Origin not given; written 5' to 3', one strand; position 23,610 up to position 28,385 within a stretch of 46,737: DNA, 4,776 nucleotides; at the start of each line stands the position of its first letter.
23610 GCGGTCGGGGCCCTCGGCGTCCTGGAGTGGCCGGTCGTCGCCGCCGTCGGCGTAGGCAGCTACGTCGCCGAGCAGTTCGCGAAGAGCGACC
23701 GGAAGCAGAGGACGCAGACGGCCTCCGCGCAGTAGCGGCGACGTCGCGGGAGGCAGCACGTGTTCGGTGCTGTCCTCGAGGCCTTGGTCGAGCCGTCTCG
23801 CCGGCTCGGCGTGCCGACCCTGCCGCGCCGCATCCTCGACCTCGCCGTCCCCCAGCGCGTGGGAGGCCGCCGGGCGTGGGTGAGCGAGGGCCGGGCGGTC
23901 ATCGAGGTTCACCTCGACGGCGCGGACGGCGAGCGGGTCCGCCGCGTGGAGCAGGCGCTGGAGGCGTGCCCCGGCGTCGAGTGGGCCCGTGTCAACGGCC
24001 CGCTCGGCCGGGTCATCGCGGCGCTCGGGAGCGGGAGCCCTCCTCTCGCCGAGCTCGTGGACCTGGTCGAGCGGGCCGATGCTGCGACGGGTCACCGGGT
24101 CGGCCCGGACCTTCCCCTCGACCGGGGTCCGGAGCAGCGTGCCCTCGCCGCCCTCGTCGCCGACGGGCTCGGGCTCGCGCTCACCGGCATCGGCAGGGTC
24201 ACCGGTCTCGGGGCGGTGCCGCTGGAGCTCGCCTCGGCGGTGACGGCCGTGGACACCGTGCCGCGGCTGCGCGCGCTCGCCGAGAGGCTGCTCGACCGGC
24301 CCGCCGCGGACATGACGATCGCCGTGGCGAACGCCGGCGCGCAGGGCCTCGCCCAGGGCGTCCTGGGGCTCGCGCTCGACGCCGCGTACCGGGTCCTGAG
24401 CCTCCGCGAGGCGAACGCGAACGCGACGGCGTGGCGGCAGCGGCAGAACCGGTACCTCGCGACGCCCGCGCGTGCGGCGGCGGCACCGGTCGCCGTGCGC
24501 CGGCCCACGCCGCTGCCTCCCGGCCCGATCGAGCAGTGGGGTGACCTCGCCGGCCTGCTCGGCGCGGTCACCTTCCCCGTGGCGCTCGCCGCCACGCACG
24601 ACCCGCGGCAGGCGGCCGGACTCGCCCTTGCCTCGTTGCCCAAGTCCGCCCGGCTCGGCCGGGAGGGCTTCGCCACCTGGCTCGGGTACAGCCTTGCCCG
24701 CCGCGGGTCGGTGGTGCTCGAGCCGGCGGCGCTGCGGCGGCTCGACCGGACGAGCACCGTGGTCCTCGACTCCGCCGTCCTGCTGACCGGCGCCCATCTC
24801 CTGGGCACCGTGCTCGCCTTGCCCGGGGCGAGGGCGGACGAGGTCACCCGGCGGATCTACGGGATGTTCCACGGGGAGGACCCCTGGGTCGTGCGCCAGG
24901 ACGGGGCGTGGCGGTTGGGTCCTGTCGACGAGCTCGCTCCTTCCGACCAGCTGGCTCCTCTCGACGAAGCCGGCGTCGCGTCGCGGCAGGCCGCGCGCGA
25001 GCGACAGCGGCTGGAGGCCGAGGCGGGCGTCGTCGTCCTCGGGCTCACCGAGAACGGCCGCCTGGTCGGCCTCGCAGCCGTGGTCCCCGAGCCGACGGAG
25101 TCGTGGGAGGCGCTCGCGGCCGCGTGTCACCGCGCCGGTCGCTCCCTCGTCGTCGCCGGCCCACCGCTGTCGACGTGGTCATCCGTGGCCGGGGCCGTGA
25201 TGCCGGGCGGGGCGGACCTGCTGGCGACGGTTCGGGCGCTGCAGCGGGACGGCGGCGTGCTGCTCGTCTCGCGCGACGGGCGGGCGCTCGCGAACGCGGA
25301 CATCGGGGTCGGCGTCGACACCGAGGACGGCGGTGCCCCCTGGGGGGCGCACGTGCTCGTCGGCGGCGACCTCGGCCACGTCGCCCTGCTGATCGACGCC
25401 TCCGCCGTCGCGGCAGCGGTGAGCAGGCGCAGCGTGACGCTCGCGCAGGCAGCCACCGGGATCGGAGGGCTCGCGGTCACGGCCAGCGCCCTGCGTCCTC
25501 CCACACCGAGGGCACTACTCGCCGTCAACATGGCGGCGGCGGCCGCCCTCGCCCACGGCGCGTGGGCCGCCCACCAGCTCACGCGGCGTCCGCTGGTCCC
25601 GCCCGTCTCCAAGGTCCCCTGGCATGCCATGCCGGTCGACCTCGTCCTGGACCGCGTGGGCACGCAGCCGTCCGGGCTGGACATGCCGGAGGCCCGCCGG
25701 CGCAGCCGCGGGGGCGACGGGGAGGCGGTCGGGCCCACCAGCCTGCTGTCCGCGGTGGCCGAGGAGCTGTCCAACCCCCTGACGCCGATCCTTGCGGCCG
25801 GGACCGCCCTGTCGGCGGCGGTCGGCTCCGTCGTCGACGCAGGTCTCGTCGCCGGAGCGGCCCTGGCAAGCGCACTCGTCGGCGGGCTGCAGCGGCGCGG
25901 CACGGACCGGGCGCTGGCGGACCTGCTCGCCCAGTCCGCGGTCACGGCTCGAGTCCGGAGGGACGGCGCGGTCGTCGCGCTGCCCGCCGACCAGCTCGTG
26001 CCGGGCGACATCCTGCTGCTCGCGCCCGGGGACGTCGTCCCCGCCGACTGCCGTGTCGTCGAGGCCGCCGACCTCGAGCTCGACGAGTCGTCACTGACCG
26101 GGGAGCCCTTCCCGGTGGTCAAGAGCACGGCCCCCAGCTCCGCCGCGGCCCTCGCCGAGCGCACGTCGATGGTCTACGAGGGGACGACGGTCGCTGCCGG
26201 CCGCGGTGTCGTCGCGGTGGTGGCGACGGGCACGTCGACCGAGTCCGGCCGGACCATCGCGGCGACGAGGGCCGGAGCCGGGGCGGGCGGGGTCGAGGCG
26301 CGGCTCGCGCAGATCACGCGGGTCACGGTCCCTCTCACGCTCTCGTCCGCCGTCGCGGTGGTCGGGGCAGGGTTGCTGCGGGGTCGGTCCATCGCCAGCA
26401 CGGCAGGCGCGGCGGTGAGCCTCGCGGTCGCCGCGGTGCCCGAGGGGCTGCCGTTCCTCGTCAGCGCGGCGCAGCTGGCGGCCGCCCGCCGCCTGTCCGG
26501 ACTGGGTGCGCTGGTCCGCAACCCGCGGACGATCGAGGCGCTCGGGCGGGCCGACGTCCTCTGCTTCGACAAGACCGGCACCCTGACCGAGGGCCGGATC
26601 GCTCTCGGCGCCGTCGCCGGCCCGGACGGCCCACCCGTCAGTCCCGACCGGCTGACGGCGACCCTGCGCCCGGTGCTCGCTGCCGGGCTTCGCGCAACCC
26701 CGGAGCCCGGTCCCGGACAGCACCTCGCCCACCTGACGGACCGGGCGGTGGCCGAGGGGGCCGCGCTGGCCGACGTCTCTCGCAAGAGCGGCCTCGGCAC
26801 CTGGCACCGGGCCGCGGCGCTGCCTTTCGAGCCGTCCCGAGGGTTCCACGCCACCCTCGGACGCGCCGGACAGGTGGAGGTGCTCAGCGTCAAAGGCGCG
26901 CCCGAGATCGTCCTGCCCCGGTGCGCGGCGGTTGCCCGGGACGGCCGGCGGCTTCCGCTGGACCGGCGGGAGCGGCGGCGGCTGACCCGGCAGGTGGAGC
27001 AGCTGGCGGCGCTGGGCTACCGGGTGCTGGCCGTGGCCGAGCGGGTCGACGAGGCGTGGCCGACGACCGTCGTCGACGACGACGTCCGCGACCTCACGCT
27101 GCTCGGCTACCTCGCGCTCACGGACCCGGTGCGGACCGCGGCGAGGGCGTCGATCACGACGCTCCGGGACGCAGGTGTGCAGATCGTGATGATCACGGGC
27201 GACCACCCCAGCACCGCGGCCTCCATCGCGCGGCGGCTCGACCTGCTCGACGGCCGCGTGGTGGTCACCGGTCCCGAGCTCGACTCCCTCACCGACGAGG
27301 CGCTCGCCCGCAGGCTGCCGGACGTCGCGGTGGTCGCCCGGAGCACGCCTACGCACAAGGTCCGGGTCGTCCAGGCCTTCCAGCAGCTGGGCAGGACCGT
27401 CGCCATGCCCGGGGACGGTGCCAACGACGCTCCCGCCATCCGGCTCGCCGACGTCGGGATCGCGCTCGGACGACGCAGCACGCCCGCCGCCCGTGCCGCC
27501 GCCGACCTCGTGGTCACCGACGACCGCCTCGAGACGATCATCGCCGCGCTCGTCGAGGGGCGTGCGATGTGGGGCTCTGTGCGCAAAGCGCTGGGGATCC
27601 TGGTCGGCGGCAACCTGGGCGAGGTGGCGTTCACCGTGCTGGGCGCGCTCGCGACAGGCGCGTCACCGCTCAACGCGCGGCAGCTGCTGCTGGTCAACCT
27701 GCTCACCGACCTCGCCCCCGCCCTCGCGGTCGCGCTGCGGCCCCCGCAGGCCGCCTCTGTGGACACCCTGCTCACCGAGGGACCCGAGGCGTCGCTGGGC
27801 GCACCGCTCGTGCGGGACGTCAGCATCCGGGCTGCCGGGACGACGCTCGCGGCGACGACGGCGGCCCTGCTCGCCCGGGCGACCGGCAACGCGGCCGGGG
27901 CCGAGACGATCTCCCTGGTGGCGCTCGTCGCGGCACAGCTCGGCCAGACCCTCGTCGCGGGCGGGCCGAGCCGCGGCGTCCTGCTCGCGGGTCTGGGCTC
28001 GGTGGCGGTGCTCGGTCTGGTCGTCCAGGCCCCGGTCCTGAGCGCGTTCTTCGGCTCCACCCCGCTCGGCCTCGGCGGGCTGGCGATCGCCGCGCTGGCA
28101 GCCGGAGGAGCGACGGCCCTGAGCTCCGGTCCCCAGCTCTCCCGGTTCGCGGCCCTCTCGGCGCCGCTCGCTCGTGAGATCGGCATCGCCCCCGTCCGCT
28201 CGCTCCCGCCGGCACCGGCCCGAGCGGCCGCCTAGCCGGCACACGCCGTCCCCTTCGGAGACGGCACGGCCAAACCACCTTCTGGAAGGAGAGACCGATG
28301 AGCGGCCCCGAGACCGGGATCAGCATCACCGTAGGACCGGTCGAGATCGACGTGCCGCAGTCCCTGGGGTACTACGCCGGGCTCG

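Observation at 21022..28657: Accessory ion-transport block with three paralog-like small membrane proteins around a SulP transporter and a giant P-type ATPase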

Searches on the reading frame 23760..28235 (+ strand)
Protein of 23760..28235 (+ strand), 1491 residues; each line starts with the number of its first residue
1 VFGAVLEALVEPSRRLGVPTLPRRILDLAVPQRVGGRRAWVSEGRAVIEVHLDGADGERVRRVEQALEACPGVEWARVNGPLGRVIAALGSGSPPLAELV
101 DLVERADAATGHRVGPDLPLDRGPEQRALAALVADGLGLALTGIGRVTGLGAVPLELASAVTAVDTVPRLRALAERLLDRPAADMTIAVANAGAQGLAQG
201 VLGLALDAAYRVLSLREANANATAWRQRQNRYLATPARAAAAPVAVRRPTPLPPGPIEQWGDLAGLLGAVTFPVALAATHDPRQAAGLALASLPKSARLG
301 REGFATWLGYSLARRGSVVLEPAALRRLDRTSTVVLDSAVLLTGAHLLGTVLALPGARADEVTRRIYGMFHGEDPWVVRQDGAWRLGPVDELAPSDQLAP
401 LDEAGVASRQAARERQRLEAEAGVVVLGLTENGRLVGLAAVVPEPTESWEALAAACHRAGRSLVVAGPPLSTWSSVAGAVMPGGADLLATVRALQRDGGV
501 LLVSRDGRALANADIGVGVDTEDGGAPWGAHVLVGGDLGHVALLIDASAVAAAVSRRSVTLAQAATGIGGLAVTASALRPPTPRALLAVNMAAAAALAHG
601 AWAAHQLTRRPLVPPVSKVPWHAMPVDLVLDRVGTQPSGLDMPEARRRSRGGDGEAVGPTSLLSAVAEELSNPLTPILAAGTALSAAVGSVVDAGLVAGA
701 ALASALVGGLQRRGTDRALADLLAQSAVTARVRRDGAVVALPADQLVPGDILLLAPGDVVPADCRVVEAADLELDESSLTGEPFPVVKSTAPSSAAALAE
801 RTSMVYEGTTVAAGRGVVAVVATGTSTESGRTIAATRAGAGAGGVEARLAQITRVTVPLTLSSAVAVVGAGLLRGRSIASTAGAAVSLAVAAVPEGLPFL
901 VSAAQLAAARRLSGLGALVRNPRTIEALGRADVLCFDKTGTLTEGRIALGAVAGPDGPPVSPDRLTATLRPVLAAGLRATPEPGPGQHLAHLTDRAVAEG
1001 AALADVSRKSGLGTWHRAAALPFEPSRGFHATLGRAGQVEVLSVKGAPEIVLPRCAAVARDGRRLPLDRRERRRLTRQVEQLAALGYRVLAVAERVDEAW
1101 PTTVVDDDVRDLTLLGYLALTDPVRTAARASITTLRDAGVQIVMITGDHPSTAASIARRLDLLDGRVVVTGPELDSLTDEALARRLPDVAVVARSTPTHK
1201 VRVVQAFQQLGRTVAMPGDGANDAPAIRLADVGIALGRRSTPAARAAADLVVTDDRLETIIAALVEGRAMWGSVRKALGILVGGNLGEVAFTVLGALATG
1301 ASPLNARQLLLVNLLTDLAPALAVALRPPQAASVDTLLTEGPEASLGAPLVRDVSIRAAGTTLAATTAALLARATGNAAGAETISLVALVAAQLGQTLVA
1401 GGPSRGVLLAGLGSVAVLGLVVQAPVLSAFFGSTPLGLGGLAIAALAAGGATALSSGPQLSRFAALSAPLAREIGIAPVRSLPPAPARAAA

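Call 8: search_protein_families(library=pfam, proteins=[window:23760-28235:+], max_evalue=1)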
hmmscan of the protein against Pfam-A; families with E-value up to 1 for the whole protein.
window:23760-28235:+ (1491 aa): 6 families
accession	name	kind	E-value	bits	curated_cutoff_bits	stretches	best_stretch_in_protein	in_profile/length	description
PF00122.25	E1-E2_ATPase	-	5.9e-40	137.2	28.1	1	727-913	4-179/181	E1-E2 ATPase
PF00702.32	Hydrolase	-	3.6e-15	57.3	26.4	1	932-1231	2-191/191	haloacid dehalogenase-like hydrolase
PF00689.26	Cation_ATPase_C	-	1.9e-14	54.3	27.3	1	1302-1452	2-166/175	Cation transporting ATPase, C-terminus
PF13246.12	Cation_ATPase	-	0.00035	21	21.7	1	996-1056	27-89/91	Cation transport ATPase (P-type)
PF00690.31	Cation_ATPase_N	-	0.021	14.9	20.4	1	621-685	1-69/69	Cation transporter/ATPase, N-terminus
PF08282.18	Hydrolase_3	-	0.023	14.9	20.9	1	1214-1254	206-245/255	haloacid dehalogenase-like hydrolase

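Call 9: search_protein_families(library=ncbifam, proteins=[window:23760-28235:+], max_evalue=1)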
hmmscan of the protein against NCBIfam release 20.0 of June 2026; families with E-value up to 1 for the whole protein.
window:23760-28235:+ (1491 aa): 25 families
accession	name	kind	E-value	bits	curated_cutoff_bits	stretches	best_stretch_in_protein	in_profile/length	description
TIGR01522.1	ATPase-IIA2_Ca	equivalog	1.2e-112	377.3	798.3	1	662-1327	50-703/854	calcium-transporting P-type ATPase, PMR1-type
TIGR01116.1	ATPase-IIA1_Ca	equivalog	1e-95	321.5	703.4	2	1012-1332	370-662/799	calcium-translocating P-type ATPase, SERCA-type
TIGR01524.1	ATPase-IIIB_Mg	equivalog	2.9e-91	306.7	610.75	1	623-1319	17-709/867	magnesium-translocating P-type ATPase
TIGR01647.1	ATPase-IIIA_H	equivalog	7.2e-86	289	615.5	1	665-1318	29-639/755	plasma-membrane proton-efflux P-type ATPase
TIGR01517.1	ATPase-IIB_Ca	equivalog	2.2e-80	271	507.05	1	728-1334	156-749/882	calcium-translocating P-type ATPase, PMCA-type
NF011702.0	PRK15122.1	subfamily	1.9e-77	261.1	975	1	702-1319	126-748/907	magnesium-translocating P-type ATPase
TIGR01494.1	ATPase_P-type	subfamily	8.4e-72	242.1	62.3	3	700-951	5-231/478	HAD-IC family P-type ATPase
TIGR01523.1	ATPase-IID_K-Na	equivalog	4.1e-69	233.2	645.05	3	1038-1327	508-812/997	potassium/sodium efflux P-type ATPase, fungal-type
TIGR01106.1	ATPase-IIC_X-K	subfamily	4.8e-68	229.9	946.1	3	729-949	142-362/997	Na,H/K antiporter P-type ATPase subunit alpha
TIGR01525.1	ATPase-IB_hvy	subfamily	3.1e-60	204.6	346.25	3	679-953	6-270/560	heavy metal translocating P-type ATPase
TIGR01657.1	P-ATPase-V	hypoth_equivalog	3.5e-58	197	618.25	3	711-953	213-470/1055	ATP13A2 family polyamine export P-type ATPase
TIGR01512.1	ATPase-IB2_Cd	subfamily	4.3e-41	141.2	313.5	3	683-951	10-254/494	cadmium family heavy metal-translocating P-type ATPase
TIGR01511.1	ATPase-IB1_Cu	subfamily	1.3e-37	129.9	397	3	711-951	63-281/542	copper-translocating P-type ATPase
TIGR01497.1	kdpB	equivalog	1e-33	116.4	527.9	3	717-946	92-314/675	potassium-transporting ATPase subunit KdpB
NF008262.1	PRK11033.1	equivalog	6e-29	101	1005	2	1109-1283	545-690/731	zinc/cadmium/mercury/lead-transporting ATPase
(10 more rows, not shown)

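Call 22: search_solved_structures(query=window:23760-28235:+, max_evalue=0.001)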
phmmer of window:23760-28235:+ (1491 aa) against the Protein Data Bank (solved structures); distinct sequences matched with E-value up to 0.001: 141 (the best 60 are shown).
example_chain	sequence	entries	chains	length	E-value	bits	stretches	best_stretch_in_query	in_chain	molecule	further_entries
6zhh_A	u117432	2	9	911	1.4e-100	341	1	643-1330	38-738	Calcium-transporting ATPase | Calcium-transporting ATPase lmo0841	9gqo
9euq_A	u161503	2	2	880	4.3e-100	339.4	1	663-1330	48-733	Calcium-transporting ATPase lmo0841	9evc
6zhf_A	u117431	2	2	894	4.5e-100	339.3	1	663-1330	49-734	Calcium-transporting ATPase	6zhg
8iwp_A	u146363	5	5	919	4.7e-87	296.2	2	1015-1329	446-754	Calcium-transporting ATPase type 2C member 1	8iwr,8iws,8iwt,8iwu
8iww_A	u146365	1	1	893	4.9e-87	296.1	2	1015-1329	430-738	Calcium-transporting ATPase type 2C member 1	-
7yag_A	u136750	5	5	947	5.1e-87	296.1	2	1015-1329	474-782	Calcium-transporting ATPase type 2C member 1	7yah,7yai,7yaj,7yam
8uy7_A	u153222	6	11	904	3.2e-79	270.2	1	610-1320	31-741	Magnesium-transporting ATPase, P-type 1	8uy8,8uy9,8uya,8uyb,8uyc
3w5b_A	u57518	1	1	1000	4.8e-76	259.7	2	1035-1335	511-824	SERCA1a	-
8owa_A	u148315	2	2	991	5.3e-76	259.5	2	1035-1335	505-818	Sarcoplasmic/endoplasmic reticulum calcium ATPase 1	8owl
1iwo_A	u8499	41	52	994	5.3e-76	259.5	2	1035-1335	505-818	Sarcoplasmic/endoplasmic reticulum calcium ATPase 1 | Sarcoplasmic/endoplasmic reticulum calcium ATPase 1a | Sarcoplasmic/endoplasmic reticulum calcium ATPase 1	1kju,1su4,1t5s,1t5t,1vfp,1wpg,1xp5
4bew_A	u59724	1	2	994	5.3e-76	259.5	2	1035-1335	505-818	SARCOPLASMIC/ENDOPLASMIC RETICULUM CALCIUM ATPASE 1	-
2dqs_A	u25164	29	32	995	5.4e-76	259.5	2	1035-1335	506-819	Sarcoplasmic/endoplasmic reticulum calcium ATPase 1 | SERCA1a | SARCOPLASMIC ENDOPLASMIC RETICULUM CALCIUM ATPASE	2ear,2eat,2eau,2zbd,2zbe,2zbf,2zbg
27qy_A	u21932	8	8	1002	5.5e-76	259.5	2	1035-1335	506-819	Sarcoplasmic/endoplasmic reticulum calcium ATPase 1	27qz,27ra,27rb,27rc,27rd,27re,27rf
3tlm_A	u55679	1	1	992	9.1e-76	258.8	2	1035-1335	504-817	Sarcoplasmic/endoplasmic reticulum calcium ATPase 1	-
6jju_A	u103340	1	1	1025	1.2e-75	258.4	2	1041-1331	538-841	Sarcoplasmic/endoplasmic reticulum calcium ATPase 2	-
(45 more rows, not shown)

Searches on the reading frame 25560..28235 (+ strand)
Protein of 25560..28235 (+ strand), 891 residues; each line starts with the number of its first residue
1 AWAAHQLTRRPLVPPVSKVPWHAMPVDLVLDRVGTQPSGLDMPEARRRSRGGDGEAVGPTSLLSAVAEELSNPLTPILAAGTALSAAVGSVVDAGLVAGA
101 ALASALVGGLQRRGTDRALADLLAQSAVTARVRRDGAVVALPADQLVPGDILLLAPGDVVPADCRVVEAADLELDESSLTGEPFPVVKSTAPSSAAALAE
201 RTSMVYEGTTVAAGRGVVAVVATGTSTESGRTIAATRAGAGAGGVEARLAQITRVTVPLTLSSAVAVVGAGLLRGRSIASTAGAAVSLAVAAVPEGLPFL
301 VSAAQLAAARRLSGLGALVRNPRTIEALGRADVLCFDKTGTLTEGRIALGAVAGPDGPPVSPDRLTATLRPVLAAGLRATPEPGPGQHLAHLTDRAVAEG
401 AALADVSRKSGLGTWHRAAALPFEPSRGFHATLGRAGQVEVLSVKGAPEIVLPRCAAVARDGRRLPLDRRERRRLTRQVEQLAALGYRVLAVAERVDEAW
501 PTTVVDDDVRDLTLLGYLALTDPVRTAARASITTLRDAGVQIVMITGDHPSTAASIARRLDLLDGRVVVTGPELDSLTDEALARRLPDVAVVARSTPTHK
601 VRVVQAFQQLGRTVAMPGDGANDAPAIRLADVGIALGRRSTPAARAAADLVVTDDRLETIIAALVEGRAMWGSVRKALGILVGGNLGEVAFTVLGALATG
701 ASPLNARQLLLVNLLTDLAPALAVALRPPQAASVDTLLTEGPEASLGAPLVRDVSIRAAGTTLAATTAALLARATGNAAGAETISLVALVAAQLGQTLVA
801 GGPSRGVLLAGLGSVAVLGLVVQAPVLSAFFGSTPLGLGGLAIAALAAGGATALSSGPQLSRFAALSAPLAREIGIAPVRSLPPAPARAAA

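Call 76: search_solved_structures(query=window:25560-28235:+, max_evalue=1e-70, show_alignments=1)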
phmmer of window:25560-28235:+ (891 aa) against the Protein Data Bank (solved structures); distinct sequences matched with E-value up to 1e-70: 24.
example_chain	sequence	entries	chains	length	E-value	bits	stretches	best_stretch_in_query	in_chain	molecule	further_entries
6zhh_A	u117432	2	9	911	6.9e-101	342.1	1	43-730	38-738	Calcium-transporting ATPase | Calcium-transporting ATPase lmo0841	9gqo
6zhf_A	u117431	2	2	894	1.7e-100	340.8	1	63-730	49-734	Calcium-transporting ATPase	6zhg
9euq_A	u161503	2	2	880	2.1e-100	340.5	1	63-730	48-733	Calcium-transporting ATPase lmo0841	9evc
8iwp_A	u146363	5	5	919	6.6e-88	299.2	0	415-729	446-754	Calcium-transporting ATPase type 2C member 1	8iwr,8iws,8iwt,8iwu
8iww_A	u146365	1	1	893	6.8e-88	299.1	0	415-729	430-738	Calcium-transporting ATPase type 2C member 1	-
7yag_A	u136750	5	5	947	7.4e-88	299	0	415-729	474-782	Calcium-transporting ATPase type 2C member 1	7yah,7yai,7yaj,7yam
8uy7_A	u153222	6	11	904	1.5e-79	271.5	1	19-720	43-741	Magnesium-transporting ATPase, P-type 1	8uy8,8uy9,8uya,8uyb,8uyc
3w5b_A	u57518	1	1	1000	6.4e-77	262.8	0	435-735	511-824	SERCA1a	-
8owa_A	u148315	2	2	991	7e-77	262.7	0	435-735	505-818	Sarcoplasmic/endoplasmic reticulum calcium ATPase 1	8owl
1iwo_A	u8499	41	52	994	7.1e-77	262.7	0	435-735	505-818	Sarcoplasmic/endoplasmic reticulum calcium ATPase 1 | Sarcoplasmic/endoplasmic reticulum calcium ATPase 1a | Sarcoplasmic/endoplasmic reticulum calcium ATPase 1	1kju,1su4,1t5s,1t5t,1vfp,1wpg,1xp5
4bew_A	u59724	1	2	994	7.1e-77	262.7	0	435-735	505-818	SARCOPLASMIC/ENDOPLASMIC RETICULUM CALCIUM ATPASE 1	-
2dqs_A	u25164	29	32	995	7.1e-77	262.7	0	435-735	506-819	Sarcoplasmic/endoplasmic reticulum calcium ATPase 1 | SERCA1a | SARCOPLASMIC ENDOPLASMIC RETICULUM CALCIUM ATPASE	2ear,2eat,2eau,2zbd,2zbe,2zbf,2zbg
27qy_A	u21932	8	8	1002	7.3e-77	262.6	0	435-735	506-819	Sarcoplasmic/endoplasmic reticulum calcium ATPase 1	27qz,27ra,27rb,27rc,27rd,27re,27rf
3tlm_A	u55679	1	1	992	1.2e-76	261.9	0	435-735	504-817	Sarcoplasmic/endoplasmic reticulum calcium ATPase 1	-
6jju_A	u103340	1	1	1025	1.5e-76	261.6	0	441-731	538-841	Sarcoplasmic/endoplasmic reticulum calcium ATPase 2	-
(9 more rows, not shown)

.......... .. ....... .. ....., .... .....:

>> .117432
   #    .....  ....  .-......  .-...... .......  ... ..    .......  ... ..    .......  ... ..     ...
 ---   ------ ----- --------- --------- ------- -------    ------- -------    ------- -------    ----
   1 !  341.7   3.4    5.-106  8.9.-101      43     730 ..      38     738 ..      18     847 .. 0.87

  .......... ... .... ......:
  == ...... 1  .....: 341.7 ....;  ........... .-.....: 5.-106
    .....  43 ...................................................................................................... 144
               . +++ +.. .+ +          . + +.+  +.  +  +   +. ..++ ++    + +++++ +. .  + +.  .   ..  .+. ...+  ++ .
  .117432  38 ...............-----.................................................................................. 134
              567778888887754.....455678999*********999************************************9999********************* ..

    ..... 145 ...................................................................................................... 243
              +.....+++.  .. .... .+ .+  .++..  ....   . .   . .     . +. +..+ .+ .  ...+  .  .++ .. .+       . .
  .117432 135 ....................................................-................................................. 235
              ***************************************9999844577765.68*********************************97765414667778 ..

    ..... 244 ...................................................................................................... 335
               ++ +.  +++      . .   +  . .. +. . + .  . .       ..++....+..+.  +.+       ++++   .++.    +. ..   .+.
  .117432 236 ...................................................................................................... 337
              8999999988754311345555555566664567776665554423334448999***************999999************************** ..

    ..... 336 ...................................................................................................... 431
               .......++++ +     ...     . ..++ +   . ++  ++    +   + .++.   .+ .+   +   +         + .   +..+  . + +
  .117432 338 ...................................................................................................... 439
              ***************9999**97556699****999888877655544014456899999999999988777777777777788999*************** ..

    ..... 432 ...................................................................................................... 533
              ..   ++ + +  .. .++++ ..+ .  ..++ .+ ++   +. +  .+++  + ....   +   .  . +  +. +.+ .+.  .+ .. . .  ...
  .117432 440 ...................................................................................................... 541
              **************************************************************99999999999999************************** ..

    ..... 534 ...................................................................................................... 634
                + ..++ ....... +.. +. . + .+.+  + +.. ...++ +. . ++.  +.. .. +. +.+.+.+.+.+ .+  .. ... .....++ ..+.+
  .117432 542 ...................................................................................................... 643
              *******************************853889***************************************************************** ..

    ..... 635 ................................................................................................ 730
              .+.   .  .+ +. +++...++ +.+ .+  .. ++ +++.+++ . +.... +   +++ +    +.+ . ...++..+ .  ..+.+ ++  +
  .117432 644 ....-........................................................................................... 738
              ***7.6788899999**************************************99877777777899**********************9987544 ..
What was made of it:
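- Closest known: LMCA1. Same: The motifs PEGL, DKTGT, TGDGxND, M5 N..E and M6 N..TD are conserved (calls 22, 76).
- SERCA-type site residues are present in the real half (call 76).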
